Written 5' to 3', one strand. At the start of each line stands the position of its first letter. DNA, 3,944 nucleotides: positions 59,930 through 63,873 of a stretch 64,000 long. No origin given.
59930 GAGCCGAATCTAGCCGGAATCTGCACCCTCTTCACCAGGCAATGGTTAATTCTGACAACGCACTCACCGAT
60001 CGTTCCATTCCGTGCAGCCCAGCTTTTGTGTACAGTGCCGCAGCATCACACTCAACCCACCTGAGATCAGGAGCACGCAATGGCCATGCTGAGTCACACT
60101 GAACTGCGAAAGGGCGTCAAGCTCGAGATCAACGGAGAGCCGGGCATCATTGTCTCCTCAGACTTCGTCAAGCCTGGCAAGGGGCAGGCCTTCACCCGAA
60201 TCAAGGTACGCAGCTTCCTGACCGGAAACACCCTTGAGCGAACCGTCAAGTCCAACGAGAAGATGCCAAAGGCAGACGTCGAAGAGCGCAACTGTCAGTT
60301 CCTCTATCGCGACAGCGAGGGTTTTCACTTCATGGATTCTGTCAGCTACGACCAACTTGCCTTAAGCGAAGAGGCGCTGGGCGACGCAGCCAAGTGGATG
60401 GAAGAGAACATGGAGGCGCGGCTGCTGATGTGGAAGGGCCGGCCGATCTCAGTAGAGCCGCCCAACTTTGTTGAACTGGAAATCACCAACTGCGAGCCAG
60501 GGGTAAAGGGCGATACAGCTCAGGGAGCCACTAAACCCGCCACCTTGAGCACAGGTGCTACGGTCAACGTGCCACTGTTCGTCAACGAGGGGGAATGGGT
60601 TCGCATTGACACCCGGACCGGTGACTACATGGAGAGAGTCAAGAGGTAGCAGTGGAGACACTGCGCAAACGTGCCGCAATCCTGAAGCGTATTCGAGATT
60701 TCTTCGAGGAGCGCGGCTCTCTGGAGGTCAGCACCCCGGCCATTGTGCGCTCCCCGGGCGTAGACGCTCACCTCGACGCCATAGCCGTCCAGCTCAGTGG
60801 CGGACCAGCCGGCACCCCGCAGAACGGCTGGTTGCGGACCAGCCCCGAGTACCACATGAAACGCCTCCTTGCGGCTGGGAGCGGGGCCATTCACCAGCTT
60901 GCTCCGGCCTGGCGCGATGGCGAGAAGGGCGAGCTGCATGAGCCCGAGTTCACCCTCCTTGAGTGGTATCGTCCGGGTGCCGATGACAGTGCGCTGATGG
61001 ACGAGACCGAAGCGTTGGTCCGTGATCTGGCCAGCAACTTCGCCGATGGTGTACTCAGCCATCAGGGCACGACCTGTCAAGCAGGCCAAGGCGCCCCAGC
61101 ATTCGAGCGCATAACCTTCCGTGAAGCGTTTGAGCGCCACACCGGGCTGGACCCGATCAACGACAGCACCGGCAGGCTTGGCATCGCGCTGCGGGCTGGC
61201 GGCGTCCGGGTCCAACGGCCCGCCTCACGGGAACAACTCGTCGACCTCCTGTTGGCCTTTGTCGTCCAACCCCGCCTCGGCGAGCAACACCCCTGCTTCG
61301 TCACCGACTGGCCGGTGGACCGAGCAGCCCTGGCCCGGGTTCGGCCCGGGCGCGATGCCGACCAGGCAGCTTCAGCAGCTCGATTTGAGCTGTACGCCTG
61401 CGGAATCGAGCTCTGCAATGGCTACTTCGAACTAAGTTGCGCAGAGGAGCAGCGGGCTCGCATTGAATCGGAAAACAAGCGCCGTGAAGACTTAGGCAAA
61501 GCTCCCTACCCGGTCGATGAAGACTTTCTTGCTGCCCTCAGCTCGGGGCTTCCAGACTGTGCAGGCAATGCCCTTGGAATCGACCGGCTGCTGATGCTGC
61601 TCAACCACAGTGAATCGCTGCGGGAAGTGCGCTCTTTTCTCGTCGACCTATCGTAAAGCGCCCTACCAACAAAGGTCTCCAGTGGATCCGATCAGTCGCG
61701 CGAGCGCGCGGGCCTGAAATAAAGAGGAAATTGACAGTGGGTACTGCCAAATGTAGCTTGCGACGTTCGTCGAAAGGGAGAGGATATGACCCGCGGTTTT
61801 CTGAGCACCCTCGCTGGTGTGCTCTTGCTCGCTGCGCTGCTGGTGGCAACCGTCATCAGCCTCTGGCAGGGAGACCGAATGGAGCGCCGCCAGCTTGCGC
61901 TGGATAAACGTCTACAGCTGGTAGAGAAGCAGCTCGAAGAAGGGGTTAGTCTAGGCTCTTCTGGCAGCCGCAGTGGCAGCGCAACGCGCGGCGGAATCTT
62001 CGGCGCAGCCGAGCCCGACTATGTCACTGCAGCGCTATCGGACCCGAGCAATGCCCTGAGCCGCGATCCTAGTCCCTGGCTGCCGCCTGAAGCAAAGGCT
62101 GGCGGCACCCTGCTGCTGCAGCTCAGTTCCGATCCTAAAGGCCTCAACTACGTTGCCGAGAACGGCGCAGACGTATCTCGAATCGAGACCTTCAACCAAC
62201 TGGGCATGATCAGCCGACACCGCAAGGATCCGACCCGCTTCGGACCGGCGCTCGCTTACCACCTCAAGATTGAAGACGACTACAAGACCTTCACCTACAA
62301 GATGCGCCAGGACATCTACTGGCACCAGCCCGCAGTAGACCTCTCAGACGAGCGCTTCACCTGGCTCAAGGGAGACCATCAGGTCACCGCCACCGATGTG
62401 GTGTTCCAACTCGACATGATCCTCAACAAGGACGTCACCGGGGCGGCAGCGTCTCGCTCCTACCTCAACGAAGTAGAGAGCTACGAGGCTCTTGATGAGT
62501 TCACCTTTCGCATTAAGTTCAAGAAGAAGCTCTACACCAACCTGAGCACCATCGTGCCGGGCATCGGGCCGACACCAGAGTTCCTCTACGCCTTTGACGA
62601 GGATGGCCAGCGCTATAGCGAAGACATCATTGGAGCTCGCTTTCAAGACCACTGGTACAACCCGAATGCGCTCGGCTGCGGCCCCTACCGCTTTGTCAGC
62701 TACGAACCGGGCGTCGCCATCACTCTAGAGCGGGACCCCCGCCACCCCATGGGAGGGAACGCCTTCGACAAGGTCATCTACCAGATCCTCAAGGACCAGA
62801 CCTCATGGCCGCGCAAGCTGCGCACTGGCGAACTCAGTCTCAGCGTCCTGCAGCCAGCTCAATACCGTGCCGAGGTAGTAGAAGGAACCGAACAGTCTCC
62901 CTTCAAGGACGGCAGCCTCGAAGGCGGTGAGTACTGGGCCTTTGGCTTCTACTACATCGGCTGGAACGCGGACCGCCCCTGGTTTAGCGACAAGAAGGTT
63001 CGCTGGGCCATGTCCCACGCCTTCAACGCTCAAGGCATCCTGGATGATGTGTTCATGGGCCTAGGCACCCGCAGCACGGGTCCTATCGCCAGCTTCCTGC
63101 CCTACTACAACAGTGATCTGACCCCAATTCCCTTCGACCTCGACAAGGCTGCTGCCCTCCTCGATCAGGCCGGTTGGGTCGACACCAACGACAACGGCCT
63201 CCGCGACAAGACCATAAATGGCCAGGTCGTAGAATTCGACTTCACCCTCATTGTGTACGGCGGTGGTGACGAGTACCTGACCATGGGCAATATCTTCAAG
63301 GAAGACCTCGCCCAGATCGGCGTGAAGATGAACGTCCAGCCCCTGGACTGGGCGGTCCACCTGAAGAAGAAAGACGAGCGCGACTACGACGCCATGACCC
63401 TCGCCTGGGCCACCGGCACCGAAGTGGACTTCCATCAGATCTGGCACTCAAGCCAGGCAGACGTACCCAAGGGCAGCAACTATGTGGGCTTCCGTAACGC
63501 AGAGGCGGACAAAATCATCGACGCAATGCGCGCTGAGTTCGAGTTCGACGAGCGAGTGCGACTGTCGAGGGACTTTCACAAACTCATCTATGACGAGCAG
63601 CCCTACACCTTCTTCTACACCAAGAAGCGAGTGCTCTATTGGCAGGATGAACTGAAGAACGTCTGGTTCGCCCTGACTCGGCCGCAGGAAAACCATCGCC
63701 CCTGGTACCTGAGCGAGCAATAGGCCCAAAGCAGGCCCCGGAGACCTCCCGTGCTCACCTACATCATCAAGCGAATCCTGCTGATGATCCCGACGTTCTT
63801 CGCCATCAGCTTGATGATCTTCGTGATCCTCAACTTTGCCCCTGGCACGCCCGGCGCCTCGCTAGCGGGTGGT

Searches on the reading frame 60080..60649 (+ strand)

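Call 45: search_protein_families(library=ncbifam, proteins=[window:60080-60649:+], max_evalue=0.00001)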
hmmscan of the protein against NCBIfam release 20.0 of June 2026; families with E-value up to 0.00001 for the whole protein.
window:60080-60649:+ (189 aa): 6 families
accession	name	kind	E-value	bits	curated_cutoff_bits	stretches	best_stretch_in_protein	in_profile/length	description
NF001810.0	PRK00529.1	subfamily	3e-75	251.9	161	1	3-188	2-187/187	elongation factor P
TIGR00038.1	efp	equivalog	4.7e-74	248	185.8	1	5-187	2-184/184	elongation factor P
NF011175.0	PRK14578.1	equivalog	5.9e-37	126.9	301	1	3-186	1-186/187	elongation factor P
NF003392.1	PRK04542.1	equivalog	4.5e-36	124.5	216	1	7-186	4-186/187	elongation factor P-like protein EfpL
TIGR02178.1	yeiP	equivalog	1.1e-31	110.4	264.05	1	7-186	3-185/186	elongation factor P-like protein YeiP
NF009090.0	PRK12426.1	equivalog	6.9e-30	104.1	226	1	7-187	5-185/185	elongation factor P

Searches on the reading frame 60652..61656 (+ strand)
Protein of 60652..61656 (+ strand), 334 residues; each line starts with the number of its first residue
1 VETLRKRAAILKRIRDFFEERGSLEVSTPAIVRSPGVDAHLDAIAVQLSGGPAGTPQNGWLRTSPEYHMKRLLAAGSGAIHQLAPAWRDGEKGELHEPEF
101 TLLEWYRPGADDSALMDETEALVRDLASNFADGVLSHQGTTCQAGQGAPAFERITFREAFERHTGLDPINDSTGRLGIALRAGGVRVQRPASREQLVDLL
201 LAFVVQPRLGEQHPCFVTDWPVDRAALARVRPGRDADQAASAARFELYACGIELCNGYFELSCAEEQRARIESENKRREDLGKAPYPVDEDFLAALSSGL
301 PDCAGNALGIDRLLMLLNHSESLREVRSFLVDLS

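Call 45: search_protein_families(library=ncbifam, proteins=[window:60652-61656:+], max_evalue=0.00001)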
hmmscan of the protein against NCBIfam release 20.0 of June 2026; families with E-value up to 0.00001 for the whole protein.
window:60652-61656:+ (334 aa): 11 families
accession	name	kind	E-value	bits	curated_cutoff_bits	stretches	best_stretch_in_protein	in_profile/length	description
TIGR00462.1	genX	equivalog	3e-106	355.3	286.9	1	4-329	1-304/304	EF-P lysine aminoacylase EpmA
NF006828.0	PRK09350.1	equivalog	8.4e-92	307.9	264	1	2-332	14-323/325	elongation factor P--(R)-beta-lysine ligase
NF001756.1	PRK00484.1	subfamily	3.5e-52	177.7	468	1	2-329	167-482/488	lysine--tRNA ligase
TIGR00499.1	lysS_bact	equivalog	1.3e-46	159.3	427.6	1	2-329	170-489/496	lysine--tRNA ligase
NF002821.0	PRK02983.1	equivalog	7.6e-37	126.8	742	1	2-329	776-1095/1102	bifunctional lysylphosphatidylglycerol synthetase/lysine--tRNA ligase LysX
NF009101.0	PRK12445.1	subfamily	6e-33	114.1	1026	1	3-329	183-498/505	lysine--tRNA ligase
TIGR00459.1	aspS_bact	equivalog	3.1e-16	58.9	373.85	2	2-163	137-281/586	aspartate--tRNA ligase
NF001750.0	PRK00476.1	equivalog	1.5e-15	56.6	443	1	238-329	470-557/590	aspartate--tRNA ligase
NF003483.0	PRK05159.1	equivalog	1.2e-12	47.4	353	1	212-332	323-432/438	aspartate--tRNA(Asn) ligase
TIGR00458.1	aspS_nondisc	equivalog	6.7e-12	45.1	368.4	1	5-161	134-285/428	aspartate--tRNA(Asn) ligase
NF009460.0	PRK12820.1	equivalog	6.4e-09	34.5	1379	0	3-123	172-287/723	bifunctional aspartyl-tRNA synthetase/aspartyl/glutamyl-tRNA amidotransferase subunit C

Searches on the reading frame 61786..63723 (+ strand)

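Call 45: search_protein_families(library=ncbifam, proteins=[window:61786-63723:+], max_evalue=0.00001)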
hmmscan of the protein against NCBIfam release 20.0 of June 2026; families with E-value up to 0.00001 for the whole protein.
window:61786-63723:+ (645 aa): 8 families
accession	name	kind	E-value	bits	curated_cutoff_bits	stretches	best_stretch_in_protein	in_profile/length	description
NF045467.1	Opp4A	equivalog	7.3e-44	149.9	650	1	101-641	29-555/556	oligopeptide ABC transporter substrate-binding protein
TIGR02294.1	nickel_nikA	equivalog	6.5e-30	104.1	393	1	152-632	48-492/501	nickel ABC transporter substrate-binding protein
NF045468.1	Opp5A_nikA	equivalog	1.5e-22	79.8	600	1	292-625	155-471/488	nickel ABC transporter substrate-binding protein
NF043070.1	DppA_dipep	equivalog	7.3e-22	77.6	1005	1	117-606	39-499/535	dipeptide ABC transporter periplasmic-binding protein DppA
TIGR04028.1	SBP_KPN_01854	hypoth_equivalog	2.3e-15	56.2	468.5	1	394-606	261-473/509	TIGR04028 family ABC transporter substrate-binding protein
NF011689.0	PRK15109.1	equivalog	7.2e-14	51.3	560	1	151-607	78-504/547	ABC transporter substrate-binding protein SapA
NF047575.1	opine_bind_CntA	exception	6.4e-12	44.8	800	1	401-537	297-429/535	staphylopine-dependent metal ABC transporter substrate-binding lipoprotein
NF011942.0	PRK15413.1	equivalog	1.1e-10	40.9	594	1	296-627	183-497/512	glutathione ABC transporter substrate-binding protein GsiB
